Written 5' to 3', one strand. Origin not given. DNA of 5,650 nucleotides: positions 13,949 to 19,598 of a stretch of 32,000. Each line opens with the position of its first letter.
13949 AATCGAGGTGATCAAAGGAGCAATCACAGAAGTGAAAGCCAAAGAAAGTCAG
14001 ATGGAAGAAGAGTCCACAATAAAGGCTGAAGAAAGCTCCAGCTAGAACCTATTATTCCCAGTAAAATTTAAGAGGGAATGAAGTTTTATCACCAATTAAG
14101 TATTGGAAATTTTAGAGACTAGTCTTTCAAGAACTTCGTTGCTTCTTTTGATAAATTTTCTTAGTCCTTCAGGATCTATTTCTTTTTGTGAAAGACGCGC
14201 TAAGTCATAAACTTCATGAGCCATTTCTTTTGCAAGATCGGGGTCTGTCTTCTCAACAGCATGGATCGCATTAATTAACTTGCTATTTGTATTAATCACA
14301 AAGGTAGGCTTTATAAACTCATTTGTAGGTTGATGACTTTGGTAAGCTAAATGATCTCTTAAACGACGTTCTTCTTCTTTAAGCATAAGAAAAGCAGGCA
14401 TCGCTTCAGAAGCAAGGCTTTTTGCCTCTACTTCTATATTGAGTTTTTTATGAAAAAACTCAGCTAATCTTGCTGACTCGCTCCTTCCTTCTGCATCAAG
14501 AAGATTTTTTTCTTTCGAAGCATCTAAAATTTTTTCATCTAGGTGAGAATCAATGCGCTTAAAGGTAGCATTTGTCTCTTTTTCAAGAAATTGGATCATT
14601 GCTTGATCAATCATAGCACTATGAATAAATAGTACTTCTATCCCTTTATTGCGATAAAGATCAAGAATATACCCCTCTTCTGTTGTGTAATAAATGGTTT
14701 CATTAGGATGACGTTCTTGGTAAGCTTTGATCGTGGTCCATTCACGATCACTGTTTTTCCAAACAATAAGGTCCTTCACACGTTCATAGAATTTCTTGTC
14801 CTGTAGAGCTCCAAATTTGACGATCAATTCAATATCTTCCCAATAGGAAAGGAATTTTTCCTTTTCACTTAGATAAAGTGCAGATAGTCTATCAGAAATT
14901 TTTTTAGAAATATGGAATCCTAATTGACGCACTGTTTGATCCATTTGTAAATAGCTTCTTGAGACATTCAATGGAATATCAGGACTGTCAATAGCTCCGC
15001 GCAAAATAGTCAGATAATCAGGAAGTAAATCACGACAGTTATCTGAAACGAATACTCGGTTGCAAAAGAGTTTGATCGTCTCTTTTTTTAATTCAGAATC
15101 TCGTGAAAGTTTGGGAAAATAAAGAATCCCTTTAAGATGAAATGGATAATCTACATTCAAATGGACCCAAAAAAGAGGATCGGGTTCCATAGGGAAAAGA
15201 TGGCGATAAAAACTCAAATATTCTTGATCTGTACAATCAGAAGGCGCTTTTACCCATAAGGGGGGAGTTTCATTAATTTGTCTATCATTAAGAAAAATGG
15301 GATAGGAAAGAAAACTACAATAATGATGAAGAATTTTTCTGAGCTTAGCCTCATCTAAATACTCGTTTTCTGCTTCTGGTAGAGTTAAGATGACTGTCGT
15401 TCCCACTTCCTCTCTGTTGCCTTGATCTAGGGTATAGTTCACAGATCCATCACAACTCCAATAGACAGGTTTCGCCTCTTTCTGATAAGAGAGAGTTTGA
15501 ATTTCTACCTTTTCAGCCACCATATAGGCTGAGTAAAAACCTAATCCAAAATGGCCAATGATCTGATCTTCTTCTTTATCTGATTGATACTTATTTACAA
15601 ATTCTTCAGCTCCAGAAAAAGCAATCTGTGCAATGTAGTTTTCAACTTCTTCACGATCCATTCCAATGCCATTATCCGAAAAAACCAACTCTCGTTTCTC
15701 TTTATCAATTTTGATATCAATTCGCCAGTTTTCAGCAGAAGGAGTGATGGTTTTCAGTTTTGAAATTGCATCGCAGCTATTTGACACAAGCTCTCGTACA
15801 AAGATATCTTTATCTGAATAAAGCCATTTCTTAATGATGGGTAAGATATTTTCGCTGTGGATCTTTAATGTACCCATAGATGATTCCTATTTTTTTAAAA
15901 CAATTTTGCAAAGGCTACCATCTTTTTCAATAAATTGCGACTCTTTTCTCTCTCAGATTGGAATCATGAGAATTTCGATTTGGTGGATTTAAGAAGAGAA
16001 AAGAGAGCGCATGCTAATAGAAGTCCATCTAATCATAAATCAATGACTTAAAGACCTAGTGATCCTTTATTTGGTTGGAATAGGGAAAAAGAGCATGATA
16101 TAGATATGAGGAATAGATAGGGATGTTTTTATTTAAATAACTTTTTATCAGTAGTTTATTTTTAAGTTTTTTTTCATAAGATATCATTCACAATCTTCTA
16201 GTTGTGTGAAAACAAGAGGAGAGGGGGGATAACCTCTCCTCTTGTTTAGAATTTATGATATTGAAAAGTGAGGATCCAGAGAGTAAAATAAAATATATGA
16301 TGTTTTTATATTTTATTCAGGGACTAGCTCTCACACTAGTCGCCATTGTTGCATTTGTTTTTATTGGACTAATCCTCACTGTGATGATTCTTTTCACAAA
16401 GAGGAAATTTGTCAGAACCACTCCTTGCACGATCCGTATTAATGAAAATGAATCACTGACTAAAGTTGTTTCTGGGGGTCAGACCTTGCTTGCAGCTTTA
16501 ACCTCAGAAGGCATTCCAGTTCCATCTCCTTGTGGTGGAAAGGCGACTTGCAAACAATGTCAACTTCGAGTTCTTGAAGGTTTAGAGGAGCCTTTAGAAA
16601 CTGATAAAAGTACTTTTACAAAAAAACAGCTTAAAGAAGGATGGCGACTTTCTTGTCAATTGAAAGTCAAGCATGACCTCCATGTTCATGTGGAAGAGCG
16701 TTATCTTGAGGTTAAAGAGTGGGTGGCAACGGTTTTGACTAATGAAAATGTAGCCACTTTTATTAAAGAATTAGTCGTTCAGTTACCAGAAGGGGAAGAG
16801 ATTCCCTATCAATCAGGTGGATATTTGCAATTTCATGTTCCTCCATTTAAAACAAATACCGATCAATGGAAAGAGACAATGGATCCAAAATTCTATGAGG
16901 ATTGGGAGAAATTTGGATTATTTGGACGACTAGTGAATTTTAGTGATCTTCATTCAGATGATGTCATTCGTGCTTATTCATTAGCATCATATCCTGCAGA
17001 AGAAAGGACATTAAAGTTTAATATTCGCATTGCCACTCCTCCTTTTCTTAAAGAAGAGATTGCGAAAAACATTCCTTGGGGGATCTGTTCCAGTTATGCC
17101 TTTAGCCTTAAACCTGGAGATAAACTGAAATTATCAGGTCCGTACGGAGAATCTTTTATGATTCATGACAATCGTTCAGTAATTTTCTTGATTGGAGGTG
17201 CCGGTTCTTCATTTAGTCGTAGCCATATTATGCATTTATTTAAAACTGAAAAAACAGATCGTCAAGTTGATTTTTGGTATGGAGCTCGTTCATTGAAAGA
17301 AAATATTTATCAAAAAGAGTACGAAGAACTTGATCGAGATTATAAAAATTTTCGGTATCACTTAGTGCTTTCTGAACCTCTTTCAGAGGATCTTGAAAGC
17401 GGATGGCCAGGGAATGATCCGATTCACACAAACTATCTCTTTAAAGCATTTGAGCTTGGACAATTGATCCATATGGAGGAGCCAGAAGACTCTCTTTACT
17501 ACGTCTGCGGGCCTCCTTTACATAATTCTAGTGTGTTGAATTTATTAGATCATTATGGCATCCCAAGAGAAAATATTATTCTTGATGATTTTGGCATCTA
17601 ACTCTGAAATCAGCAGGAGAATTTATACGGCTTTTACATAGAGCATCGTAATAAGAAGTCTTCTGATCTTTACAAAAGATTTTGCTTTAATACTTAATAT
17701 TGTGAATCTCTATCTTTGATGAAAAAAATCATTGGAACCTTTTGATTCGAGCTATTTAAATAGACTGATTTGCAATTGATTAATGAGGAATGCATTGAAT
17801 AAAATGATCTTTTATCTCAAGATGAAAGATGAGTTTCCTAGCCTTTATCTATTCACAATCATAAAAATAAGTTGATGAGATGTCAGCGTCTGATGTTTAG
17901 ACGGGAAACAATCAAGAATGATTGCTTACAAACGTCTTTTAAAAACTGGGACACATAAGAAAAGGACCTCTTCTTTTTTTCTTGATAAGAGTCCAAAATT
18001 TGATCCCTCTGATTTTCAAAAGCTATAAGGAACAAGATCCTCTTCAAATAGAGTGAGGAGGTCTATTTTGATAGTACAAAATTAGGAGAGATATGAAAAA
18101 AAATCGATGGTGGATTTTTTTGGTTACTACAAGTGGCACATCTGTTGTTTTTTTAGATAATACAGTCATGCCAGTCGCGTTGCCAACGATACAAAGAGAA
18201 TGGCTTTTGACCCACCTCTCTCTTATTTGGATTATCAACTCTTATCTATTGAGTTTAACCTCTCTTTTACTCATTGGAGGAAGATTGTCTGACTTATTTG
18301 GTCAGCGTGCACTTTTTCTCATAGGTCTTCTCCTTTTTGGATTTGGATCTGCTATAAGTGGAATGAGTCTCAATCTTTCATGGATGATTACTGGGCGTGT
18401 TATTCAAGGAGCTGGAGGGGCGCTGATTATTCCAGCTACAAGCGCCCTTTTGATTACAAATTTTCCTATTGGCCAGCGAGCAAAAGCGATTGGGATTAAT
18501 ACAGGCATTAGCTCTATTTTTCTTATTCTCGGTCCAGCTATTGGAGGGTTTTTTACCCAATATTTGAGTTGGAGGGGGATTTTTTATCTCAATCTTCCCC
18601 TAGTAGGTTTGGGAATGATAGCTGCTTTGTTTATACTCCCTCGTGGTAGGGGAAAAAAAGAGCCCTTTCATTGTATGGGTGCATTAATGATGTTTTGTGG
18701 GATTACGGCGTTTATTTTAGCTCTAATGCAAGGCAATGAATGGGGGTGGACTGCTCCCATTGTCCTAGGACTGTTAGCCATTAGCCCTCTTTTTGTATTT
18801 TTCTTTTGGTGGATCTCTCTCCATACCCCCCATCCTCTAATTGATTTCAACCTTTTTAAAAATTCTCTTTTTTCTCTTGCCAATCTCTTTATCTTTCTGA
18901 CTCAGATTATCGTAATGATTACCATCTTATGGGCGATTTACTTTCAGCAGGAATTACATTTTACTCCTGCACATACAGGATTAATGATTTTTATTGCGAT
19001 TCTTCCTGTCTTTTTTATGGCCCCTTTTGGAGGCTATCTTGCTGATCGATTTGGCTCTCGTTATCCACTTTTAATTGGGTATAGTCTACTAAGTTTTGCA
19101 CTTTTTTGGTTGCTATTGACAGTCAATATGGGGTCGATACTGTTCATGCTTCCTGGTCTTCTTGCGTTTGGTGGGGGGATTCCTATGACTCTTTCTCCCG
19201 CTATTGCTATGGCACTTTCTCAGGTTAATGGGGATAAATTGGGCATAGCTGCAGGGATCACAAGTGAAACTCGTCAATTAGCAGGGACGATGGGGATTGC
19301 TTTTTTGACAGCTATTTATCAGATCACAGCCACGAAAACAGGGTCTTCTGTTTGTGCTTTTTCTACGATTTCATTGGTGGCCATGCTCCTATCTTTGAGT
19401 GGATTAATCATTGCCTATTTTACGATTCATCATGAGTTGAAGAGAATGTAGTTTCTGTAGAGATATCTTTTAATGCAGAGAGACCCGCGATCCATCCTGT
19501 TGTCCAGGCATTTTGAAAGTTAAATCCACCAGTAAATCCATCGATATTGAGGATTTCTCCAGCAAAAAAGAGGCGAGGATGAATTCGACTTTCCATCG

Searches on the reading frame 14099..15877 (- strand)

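Call 35: search_protein_families(library=pfam, proteins=[window:14099-15877:-], max_evalue=0.001)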
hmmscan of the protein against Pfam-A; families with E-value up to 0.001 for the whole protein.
window:14099-15877:- (593 aa): 3 families
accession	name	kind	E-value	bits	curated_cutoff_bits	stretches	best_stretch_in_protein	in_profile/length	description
PF00183.23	HSP90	-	4.3e-54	184.8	24.4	1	199-587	80-490/518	Hsp90 protein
PF13589.12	HATPase_c_3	-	1.2e-11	45.2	25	1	27-168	7-121/137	Histidine kinase-, DNA gyrase B-, and HSP90-like ATPase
PF02518.31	HATPase_c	-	3.9e-09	37.4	26.4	1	27-169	10-110/111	Histidine kinase-, DNA gyrase B-, and HSP90-like ATPase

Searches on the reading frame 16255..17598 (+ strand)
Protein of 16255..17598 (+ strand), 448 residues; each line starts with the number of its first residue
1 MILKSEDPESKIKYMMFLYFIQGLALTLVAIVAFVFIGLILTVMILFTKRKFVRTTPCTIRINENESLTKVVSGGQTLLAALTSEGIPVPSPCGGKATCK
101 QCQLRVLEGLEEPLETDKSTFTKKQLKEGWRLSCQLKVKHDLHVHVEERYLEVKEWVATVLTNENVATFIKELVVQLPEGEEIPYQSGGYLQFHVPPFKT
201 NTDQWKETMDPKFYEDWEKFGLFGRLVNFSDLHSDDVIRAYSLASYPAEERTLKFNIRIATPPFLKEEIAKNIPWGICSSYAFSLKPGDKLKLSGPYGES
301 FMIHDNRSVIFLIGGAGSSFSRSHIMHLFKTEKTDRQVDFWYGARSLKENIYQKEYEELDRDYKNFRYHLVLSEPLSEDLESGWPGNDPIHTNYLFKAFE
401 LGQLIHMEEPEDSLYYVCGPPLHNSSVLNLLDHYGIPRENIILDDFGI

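Call 35: search_protein_families(library=pfam, proteins=[window:16255-17598:+], max_evalue=0.001)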
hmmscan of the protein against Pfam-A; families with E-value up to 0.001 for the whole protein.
window:16255-17598:+ (448 aa): 3 families
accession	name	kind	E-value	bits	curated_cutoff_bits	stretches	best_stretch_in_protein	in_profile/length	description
PF00111.32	Fer2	-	5.1e-11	42.8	21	1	64-139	5-77/77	2Fe-2S iron-sulfur cluster binding domain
PF00175.26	NAD_binding_1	-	6.4e-07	30.4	22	1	312-421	2-101/109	Oxidoreductase NAD-binding domain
PF00970.30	FAD_binding_6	-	2.7e-06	28.1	21.1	1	232-299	42-96/99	Oxidoreductase FAD-binding domain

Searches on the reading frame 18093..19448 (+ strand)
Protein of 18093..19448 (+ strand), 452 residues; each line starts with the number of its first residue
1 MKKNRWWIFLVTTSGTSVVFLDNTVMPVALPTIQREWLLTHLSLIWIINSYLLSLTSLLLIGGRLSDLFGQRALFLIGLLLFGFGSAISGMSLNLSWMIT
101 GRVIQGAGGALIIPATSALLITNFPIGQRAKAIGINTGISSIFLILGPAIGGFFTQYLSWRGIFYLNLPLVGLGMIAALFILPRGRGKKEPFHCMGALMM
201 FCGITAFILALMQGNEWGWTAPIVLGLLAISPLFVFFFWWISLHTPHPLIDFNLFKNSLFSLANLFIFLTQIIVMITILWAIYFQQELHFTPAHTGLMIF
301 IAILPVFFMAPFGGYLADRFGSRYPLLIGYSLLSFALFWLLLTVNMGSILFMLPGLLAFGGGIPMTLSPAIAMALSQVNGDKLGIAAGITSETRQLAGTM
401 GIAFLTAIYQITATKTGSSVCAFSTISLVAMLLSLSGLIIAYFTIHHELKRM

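Call 35: search_protein_families(library=pfam, proteins=[window:18093-19448:+], max_evalue=0.001)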
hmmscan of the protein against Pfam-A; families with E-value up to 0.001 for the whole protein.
window:18093-19448:+ (452 aa): 1 family
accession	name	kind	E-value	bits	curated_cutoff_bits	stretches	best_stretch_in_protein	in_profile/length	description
PF07690.21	MFS_1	-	1.3e-40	139.9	33.4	1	15-401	4-346/347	Major Facilitator Superfamily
